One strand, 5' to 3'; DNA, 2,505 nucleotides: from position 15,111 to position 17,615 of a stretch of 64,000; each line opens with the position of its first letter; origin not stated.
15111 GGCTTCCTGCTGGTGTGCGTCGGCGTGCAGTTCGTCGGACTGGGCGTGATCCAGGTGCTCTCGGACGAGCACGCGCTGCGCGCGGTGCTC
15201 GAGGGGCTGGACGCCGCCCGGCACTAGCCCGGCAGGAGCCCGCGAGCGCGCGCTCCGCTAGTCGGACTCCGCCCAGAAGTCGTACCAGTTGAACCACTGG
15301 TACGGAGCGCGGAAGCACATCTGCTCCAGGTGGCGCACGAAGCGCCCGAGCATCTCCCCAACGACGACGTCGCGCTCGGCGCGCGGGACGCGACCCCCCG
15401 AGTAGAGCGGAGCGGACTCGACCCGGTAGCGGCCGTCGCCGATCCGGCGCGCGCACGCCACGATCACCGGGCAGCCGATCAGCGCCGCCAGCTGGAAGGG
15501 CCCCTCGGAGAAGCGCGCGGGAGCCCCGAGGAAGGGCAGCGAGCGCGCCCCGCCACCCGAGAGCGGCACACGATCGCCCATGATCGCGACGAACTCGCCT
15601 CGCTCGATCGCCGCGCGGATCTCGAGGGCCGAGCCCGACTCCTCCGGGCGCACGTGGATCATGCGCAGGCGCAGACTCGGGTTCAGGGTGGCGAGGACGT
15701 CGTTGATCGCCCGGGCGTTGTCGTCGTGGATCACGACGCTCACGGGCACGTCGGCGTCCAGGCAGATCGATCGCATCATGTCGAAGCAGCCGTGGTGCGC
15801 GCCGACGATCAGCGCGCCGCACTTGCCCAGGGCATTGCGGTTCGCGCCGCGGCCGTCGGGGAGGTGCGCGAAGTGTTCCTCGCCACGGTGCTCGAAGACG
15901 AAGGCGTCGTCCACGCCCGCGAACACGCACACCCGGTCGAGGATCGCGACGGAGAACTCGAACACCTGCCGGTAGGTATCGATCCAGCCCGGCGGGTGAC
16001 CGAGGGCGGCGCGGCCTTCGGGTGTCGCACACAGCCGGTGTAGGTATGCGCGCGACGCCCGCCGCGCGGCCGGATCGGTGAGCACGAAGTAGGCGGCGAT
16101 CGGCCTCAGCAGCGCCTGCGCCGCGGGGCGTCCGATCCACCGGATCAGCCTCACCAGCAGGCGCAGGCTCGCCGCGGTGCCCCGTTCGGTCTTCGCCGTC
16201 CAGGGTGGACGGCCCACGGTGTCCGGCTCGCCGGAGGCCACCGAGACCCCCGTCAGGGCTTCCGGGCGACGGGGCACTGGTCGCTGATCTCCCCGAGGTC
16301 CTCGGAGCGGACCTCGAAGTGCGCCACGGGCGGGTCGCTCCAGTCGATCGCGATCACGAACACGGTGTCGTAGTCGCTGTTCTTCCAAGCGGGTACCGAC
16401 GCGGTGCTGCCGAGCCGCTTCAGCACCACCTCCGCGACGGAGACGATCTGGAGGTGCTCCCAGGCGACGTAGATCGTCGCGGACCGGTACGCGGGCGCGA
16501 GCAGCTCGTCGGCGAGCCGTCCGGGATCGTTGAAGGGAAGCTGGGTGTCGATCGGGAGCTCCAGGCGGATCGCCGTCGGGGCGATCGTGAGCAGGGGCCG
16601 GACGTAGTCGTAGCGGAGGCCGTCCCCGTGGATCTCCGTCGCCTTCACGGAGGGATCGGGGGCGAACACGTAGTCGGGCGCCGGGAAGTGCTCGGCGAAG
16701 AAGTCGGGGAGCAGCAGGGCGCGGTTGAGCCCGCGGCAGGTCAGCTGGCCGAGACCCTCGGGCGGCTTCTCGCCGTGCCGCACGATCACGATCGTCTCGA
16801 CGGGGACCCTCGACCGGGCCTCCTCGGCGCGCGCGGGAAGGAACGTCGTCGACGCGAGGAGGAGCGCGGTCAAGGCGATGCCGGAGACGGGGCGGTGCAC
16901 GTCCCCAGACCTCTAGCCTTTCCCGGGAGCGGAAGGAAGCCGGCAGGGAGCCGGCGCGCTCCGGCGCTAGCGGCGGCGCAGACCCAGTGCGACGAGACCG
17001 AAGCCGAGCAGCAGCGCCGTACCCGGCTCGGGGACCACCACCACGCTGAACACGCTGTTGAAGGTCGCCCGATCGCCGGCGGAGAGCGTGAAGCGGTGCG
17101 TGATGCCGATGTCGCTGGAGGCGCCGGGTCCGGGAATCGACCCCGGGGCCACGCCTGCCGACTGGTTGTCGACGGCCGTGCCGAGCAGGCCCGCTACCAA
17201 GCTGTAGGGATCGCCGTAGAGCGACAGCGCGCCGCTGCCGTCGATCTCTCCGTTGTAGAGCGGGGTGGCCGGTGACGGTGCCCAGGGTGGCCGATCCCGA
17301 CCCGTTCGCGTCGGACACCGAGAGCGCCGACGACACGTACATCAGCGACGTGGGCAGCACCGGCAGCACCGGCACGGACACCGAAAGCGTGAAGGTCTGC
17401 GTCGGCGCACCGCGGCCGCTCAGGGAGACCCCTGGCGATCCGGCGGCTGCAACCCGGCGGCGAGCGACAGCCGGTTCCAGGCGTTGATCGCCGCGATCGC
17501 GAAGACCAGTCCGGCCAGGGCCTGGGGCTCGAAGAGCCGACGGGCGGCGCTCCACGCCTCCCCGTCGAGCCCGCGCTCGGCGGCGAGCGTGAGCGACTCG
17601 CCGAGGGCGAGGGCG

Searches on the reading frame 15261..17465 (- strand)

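Call 57: search_protein_families(library=pfam, max_evalue=0.01, proteins=[window:15261-17465:-])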
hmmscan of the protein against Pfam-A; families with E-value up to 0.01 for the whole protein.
window:15261-17465:- (735 aa): 1 family
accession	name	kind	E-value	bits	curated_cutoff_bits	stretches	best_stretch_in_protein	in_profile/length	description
PF03279.18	Lip_A_acyltrans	-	2.5e-05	24.1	22.3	1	549-689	121-257/295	Bacterial lipid A biosynthesis acyltransferase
